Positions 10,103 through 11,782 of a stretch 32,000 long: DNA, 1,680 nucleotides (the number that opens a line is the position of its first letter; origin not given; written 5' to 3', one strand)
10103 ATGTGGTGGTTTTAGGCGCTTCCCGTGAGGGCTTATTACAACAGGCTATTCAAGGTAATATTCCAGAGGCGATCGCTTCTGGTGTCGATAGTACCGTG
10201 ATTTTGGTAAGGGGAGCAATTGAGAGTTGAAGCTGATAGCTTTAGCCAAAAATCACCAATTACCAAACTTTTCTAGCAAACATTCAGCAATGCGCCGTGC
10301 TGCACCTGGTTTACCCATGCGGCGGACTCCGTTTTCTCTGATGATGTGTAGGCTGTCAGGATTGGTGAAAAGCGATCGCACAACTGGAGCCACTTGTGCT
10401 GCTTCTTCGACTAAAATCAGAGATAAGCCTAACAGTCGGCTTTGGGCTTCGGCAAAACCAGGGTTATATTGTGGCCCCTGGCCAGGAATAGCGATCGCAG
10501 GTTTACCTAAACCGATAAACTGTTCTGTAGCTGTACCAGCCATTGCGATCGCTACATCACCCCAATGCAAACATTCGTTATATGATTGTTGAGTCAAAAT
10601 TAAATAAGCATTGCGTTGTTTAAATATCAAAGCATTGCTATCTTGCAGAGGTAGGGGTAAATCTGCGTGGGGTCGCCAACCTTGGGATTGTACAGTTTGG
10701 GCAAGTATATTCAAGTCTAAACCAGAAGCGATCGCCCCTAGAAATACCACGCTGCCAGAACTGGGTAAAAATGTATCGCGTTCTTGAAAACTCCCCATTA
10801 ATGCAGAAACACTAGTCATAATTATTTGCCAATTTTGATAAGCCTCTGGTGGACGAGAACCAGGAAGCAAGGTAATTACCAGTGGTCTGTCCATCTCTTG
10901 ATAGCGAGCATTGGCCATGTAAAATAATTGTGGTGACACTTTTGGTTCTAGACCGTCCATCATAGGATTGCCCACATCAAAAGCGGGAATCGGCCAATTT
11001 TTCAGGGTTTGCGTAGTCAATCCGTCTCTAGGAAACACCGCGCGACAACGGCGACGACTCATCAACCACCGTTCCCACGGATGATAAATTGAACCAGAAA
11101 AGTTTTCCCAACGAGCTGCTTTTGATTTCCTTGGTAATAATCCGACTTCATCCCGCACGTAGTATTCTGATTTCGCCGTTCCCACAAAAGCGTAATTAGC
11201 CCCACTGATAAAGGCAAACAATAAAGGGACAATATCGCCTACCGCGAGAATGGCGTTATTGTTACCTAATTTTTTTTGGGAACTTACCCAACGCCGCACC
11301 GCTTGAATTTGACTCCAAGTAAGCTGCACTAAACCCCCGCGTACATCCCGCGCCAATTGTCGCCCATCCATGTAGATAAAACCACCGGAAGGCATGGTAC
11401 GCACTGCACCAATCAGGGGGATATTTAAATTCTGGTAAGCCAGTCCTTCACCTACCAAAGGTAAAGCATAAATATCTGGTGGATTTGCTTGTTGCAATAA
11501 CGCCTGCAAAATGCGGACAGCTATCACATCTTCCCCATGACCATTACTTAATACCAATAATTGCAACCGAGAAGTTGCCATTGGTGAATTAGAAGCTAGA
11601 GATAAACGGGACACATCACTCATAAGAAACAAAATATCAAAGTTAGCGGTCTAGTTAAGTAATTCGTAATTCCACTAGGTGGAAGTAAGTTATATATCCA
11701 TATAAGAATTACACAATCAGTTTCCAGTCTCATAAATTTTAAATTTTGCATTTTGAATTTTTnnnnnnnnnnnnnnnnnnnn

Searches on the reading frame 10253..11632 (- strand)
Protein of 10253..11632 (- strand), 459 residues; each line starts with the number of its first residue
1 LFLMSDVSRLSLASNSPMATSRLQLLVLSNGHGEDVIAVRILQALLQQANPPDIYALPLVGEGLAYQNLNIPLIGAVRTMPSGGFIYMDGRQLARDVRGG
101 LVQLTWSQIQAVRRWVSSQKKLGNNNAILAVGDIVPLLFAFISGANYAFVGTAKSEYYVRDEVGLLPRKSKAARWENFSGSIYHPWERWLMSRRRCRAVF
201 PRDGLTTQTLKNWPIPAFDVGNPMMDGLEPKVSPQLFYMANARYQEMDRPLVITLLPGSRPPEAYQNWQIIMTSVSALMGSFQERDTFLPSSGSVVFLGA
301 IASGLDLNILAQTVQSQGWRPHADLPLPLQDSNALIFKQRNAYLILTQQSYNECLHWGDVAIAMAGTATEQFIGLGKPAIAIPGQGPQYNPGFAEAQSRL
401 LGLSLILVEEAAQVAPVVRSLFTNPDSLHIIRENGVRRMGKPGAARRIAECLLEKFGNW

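Call 72: search_protein_families(library=ncbifam, proteins=[window:10253-11632:-])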
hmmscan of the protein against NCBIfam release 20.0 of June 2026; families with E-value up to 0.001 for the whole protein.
window:10253-11632:- (459 aa): 1 family
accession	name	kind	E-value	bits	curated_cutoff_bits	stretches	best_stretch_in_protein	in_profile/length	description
TIGR03492.1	TIGR03492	hypoth_equivalog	8e-160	531.9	219.2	1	26-455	1-395/396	lipid-A-disaccharide synthase-related protein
